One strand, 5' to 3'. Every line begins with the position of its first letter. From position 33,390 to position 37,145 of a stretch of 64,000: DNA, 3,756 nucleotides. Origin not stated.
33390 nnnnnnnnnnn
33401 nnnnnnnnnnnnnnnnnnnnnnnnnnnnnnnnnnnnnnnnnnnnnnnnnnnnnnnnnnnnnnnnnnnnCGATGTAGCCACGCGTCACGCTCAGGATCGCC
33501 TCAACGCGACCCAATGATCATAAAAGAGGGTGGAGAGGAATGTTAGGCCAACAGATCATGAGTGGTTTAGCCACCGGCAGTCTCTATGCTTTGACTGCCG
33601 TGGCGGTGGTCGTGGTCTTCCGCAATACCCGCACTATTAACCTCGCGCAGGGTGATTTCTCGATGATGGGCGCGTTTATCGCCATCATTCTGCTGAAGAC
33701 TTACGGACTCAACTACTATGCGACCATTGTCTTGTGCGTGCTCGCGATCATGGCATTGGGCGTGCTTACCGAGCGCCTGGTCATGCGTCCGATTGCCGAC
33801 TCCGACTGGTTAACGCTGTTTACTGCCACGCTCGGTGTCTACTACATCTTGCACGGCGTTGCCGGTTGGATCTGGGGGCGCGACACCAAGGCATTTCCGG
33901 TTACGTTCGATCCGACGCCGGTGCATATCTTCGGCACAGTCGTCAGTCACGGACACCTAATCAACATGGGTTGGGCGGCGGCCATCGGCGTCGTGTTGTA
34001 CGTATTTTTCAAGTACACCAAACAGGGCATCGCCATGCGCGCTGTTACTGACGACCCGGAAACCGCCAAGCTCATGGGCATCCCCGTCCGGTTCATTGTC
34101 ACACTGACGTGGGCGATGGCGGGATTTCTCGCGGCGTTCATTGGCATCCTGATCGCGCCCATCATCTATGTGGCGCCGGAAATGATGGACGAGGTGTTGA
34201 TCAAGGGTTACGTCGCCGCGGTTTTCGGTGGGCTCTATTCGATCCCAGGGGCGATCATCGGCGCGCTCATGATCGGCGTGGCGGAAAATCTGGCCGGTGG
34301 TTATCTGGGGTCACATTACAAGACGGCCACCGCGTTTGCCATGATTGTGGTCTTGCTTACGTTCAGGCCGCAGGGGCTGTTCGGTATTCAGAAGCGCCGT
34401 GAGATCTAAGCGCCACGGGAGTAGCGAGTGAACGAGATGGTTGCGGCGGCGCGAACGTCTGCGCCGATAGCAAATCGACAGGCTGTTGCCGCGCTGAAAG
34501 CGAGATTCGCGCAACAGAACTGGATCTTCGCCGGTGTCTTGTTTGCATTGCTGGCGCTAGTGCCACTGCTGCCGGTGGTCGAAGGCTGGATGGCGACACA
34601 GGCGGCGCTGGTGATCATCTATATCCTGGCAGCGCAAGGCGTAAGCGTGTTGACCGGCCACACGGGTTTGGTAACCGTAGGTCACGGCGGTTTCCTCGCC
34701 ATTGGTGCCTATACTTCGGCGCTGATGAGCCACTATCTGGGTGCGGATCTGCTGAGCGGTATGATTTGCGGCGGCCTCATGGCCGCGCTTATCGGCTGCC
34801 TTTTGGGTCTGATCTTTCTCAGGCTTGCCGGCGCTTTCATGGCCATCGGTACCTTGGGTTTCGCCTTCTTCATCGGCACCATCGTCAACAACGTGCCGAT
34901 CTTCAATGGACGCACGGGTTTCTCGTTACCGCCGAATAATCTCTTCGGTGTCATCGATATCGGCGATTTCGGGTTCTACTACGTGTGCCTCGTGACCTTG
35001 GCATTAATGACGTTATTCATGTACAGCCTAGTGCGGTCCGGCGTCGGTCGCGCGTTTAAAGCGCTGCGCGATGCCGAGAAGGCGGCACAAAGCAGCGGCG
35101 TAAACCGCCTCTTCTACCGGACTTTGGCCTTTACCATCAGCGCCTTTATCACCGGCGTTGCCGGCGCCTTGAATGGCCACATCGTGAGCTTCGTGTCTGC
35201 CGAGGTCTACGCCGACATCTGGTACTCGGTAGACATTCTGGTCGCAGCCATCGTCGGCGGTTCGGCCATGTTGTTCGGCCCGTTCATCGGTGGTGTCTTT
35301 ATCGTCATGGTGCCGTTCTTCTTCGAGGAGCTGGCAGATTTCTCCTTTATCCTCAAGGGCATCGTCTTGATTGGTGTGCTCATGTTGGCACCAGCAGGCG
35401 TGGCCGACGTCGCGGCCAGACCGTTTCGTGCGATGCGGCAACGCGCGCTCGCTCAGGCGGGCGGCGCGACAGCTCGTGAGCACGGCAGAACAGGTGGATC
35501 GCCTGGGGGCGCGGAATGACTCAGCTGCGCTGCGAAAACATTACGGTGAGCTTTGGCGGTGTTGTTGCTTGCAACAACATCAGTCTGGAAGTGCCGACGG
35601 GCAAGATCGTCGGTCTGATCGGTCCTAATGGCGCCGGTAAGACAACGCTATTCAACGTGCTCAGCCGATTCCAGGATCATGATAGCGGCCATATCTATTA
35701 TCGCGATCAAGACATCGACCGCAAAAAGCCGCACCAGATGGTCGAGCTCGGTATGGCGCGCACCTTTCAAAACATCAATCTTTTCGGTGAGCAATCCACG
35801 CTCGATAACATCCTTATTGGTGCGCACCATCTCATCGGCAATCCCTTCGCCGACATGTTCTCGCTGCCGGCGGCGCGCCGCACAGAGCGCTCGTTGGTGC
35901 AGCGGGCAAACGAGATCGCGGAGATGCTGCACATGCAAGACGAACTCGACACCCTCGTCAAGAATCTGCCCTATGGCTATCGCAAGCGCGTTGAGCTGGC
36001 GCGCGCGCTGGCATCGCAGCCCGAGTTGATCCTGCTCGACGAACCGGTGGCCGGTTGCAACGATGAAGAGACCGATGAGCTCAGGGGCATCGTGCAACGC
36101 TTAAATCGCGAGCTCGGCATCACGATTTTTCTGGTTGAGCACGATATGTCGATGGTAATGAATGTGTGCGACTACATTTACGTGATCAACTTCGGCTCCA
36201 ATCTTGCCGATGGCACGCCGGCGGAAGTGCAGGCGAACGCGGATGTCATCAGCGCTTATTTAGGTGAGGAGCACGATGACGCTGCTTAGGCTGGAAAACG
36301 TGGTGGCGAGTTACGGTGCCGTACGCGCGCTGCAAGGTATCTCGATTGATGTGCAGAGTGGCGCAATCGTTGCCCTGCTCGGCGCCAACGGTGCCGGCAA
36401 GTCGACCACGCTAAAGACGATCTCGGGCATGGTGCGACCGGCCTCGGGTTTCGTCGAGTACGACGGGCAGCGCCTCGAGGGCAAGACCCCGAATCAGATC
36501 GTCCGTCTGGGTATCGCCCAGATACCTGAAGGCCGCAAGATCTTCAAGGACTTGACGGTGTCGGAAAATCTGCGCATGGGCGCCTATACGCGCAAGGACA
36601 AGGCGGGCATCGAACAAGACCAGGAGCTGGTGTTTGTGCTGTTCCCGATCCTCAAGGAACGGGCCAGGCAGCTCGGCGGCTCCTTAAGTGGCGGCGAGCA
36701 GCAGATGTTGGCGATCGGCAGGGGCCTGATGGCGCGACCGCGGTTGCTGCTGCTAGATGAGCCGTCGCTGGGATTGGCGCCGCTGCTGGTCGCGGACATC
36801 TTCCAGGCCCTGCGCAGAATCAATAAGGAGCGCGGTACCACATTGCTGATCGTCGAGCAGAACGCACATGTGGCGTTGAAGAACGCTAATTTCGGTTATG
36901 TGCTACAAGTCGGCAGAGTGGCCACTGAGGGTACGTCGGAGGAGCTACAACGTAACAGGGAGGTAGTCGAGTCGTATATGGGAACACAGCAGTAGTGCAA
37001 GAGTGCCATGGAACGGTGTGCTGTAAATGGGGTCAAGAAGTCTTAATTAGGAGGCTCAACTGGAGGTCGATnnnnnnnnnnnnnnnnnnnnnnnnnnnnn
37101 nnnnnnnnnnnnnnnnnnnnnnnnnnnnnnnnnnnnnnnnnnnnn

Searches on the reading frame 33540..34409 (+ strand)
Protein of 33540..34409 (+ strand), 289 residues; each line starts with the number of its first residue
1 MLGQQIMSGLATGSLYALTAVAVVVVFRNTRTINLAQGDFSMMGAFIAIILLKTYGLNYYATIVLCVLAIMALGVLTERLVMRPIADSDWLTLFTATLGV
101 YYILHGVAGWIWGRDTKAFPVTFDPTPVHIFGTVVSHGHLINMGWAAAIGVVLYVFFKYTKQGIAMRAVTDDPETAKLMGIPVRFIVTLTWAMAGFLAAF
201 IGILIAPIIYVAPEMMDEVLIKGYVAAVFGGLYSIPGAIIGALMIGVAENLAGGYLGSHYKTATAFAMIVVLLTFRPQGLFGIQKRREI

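Call 32: search_protein_families(library=pfam, proteins=[window:33540-34409:+], max_evalue=0.00001)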
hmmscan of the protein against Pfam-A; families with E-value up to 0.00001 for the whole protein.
window:33540-34409:+ (289 aa): 1 family
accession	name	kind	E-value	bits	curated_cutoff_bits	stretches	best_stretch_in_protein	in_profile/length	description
PF02653.21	BPD_transp_2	-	1.8e-39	136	26.8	1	6-272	2-268/269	Branched-chain amino acid transport system / permease component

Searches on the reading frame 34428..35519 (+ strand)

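Call 33: search_protein_families(library=pfam, proteins=[window:34428-35519:+], max_evalue=0.00001)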
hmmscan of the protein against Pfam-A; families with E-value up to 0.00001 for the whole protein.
window:34428-35519:+ (363 aa): 1 family
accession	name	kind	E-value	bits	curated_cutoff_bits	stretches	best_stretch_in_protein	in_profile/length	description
PF02653.21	BPD_transp_2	-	2.3e-34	119.2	26.8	1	59-320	6-267/269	Branched-chain amino acid transport system / permease component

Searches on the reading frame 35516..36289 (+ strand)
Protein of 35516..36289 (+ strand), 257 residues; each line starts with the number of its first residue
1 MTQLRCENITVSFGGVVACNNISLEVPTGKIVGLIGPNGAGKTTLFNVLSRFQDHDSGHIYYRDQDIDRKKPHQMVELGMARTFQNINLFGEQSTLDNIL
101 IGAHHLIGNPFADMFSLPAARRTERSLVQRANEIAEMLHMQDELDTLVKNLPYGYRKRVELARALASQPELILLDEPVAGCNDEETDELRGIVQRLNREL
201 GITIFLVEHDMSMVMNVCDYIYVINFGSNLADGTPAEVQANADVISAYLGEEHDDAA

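Call 33: search_protein_families(library=pfam, proteins=[window:35516-36289:+], max_evalue=0.00001)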
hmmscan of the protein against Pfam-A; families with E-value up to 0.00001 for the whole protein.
window:35516-36289:+ (257 aa): 3 families
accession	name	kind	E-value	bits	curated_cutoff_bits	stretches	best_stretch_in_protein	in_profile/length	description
PF00005.33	ABC_tran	-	4.5e-30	105.5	25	1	20-179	2-137/137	ABC transporter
PF12399.14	BCA_ABC_TP_C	-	1e-11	44.6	25.5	1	230-254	3-27/27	Branched-chain amino acid ATP-binding cassette transporter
PF13304.12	AAA_21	-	3.2e-06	27.9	27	0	31-68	1-43/304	AAA domain, putative AbiEii toxin, Type IV TA system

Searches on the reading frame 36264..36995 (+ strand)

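Call 33: search_protein_families(library=pfam, proteins=[window:36264-36995:+], max_evalue=0.00001)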
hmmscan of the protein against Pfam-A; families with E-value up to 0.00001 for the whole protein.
window:36264-36995:+ (243 aa): 2 families
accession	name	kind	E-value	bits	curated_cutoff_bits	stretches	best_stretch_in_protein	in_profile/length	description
PF00005.33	ABC_tran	-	8.3e-30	104.6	25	1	23-168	1-136/137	ABC transporter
PF13304.12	AAA_21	-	5.7e-10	40.2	27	0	139-196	202-295/304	AAA domain, putative AbiEii toxin, Type IV TA system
